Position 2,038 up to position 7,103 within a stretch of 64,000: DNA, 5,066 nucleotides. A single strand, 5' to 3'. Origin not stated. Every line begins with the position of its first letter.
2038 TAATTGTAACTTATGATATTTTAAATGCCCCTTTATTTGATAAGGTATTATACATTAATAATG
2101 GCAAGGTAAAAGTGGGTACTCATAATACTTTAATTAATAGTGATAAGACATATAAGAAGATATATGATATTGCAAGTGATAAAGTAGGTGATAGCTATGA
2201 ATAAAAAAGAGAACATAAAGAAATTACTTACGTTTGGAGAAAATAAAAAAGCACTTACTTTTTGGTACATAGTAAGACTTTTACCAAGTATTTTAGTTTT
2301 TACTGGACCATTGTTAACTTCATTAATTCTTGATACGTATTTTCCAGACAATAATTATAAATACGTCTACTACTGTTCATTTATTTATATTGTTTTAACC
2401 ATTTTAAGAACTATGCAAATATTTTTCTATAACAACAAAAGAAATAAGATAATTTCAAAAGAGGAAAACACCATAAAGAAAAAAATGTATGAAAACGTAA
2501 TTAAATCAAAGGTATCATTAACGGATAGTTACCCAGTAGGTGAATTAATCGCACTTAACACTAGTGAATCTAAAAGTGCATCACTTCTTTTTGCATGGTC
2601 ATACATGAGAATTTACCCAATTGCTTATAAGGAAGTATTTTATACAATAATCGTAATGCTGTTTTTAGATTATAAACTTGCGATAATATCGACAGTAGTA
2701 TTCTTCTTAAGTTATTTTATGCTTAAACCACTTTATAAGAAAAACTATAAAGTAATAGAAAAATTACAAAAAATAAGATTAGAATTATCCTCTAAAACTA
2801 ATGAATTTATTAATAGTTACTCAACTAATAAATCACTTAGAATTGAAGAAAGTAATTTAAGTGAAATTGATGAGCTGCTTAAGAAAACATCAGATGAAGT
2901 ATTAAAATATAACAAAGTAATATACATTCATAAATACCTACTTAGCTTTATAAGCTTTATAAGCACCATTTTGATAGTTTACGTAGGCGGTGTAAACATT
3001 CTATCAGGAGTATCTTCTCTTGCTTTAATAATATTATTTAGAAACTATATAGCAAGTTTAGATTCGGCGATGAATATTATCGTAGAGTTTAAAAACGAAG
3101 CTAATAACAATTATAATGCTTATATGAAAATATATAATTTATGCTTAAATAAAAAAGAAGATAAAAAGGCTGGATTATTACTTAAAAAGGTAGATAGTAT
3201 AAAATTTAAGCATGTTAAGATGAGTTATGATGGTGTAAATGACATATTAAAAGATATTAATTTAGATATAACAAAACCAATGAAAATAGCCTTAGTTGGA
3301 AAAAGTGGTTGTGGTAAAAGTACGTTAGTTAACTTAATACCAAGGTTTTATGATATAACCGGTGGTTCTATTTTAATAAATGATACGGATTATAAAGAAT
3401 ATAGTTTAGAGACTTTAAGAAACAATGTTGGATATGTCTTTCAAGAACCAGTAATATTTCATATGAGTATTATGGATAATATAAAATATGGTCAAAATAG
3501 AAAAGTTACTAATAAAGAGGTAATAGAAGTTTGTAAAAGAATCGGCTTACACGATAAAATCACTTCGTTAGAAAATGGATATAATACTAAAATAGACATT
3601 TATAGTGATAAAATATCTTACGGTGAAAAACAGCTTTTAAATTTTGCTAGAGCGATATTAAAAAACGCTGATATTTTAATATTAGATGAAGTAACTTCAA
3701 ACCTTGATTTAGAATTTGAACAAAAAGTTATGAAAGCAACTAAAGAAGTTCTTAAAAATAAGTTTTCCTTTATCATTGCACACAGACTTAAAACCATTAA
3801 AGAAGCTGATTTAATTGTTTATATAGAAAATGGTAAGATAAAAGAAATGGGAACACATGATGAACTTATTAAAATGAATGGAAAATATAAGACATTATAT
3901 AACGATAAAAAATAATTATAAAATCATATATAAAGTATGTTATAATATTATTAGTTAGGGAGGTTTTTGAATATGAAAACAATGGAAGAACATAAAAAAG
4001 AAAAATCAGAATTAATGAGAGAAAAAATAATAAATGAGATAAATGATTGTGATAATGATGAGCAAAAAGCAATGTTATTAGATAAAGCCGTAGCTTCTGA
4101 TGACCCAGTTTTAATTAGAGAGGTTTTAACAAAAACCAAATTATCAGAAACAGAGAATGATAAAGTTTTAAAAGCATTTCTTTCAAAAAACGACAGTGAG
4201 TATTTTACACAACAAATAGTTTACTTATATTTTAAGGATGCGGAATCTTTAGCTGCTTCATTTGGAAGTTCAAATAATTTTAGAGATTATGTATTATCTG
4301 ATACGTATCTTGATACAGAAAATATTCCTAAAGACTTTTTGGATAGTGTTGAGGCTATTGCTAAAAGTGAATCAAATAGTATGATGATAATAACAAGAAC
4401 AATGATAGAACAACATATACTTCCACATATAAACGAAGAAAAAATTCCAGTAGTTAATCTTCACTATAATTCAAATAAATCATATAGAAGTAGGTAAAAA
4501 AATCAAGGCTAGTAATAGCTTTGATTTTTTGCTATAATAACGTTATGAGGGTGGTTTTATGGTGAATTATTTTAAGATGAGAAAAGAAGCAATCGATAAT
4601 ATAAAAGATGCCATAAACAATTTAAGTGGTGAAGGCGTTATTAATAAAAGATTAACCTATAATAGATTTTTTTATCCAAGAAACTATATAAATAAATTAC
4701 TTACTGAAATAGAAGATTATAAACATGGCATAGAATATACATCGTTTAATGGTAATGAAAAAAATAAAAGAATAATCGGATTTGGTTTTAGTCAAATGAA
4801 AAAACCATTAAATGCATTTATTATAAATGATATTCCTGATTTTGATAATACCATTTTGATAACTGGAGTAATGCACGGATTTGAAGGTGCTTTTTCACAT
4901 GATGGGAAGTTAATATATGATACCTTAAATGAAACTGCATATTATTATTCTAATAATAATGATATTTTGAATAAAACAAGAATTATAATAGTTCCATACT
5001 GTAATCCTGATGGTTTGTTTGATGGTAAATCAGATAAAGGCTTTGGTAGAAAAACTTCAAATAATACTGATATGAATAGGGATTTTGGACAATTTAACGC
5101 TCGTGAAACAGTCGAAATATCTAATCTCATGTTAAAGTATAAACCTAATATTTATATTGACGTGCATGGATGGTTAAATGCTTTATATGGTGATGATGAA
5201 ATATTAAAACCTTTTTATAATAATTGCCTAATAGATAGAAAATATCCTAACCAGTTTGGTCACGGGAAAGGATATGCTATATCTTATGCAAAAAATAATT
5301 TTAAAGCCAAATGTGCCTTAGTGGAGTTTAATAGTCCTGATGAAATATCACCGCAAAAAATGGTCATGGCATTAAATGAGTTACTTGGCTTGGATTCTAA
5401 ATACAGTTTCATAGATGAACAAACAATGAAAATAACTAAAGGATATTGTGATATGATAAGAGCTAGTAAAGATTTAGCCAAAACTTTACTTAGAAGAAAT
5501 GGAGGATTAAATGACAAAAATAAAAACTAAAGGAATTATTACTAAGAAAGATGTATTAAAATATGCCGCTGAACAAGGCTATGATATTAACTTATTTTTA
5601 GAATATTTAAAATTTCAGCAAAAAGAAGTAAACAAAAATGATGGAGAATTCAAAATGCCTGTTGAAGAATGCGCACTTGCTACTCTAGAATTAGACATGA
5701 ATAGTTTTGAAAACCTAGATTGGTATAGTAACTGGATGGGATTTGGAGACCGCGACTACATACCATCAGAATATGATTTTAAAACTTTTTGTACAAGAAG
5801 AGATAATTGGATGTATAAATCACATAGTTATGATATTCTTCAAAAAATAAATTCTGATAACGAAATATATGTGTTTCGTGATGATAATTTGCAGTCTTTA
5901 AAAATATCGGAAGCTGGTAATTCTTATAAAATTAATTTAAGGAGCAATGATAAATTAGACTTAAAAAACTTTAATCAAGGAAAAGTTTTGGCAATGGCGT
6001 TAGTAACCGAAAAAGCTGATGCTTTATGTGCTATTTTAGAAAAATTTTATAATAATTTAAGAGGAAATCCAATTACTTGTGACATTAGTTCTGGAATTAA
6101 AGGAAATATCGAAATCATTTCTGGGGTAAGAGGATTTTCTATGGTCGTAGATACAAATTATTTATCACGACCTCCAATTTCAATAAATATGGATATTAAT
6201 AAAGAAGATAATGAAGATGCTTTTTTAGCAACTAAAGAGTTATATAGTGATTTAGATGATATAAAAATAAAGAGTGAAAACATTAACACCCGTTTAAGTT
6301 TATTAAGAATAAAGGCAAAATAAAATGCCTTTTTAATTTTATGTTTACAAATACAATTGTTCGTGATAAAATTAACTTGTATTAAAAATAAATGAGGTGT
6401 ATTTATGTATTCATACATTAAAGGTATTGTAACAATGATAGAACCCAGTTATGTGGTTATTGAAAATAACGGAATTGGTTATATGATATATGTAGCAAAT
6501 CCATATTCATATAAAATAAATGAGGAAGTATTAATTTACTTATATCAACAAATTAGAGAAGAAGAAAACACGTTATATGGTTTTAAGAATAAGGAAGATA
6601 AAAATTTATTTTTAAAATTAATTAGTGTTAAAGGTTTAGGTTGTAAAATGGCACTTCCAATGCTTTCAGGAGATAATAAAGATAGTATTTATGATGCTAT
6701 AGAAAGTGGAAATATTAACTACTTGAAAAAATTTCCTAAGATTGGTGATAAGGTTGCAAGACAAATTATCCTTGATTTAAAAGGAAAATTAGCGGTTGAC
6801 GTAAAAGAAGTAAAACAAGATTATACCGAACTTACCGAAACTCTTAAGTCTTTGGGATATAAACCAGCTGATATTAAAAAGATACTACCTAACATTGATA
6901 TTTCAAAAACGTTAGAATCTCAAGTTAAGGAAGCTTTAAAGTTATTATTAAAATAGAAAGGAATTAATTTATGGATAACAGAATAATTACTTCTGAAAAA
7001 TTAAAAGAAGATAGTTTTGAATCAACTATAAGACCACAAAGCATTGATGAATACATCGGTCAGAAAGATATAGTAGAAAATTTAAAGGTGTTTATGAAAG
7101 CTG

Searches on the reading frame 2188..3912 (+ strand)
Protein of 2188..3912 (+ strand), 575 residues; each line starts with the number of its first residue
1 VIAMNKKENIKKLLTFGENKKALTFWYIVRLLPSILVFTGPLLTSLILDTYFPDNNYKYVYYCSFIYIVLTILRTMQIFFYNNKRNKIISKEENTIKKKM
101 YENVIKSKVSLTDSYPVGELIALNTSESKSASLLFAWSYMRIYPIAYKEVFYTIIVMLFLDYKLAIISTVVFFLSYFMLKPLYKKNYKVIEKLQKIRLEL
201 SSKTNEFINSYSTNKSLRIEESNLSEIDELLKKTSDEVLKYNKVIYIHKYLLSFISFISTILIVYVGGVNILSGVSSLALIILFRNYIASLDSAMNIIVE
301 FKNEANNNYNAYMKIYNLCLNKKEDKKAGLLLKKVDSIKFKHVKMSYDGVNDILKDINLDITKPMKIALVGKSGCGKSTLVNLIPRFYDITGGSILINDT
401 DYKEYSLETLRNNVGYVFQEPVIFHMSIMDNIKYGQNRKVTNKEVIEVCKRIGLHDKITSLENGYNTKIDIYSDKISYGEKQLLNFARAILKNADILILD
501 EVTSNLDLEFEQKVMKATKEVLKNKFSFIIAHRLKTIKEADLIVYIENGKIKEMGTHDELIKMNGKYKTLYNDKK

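Call 72: search_protein_families(library=pfam, proteins=[window:2188-3912:+], max_evalue=0.0001)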
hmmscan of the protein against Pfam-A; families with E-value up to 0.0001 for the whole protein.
window:2188-3912:+ (575 aa): 4 families
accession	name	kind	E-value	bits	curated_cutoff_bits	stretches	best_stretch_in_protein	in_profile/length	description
PF00005.33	ABC_tran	-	8.6e-29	101.3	25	1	354-504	1-137/137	ABC transporter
PF00664.28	ABC_membrane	-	3.2e-15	57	28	1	31-290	9-269/274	ABC transporter transmembrane region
PF02463.25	SMC_N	-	1.6e-06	28.2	40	1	440-547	118-212/220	RecF/RecN/SMC N terminal domain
PF13304.12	AAA_21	-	1.2e-05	26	27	0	445-522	220-283/304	AAA domain, putative AbiEii toxin, Type IV TA system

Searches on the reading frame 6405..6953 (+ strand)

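Call 72: search_protein_families(library=pfam, proteins=[window:6405-6953:+], max_evalue=0.0001)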
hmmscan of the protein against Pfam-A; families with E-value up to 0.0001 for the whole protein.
window:6405-6953:+ (183 aa): 3 families
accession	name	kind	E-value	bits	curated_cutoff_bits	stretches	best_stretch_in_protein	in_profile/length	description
PF01330.27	RuvA_N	-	6.9e-18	64.9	23.6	1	1-59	1-61/61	RuvA N terminal domain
PF14520.12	HHH_5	-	1.3e-09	38.9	27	1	69-126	1-56/57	Helix-hairpin-helix domain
PF07499.19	RuvA_C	-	1.9e-09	38.3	24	1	140-181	3-46/47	RuvA, C-terminal domain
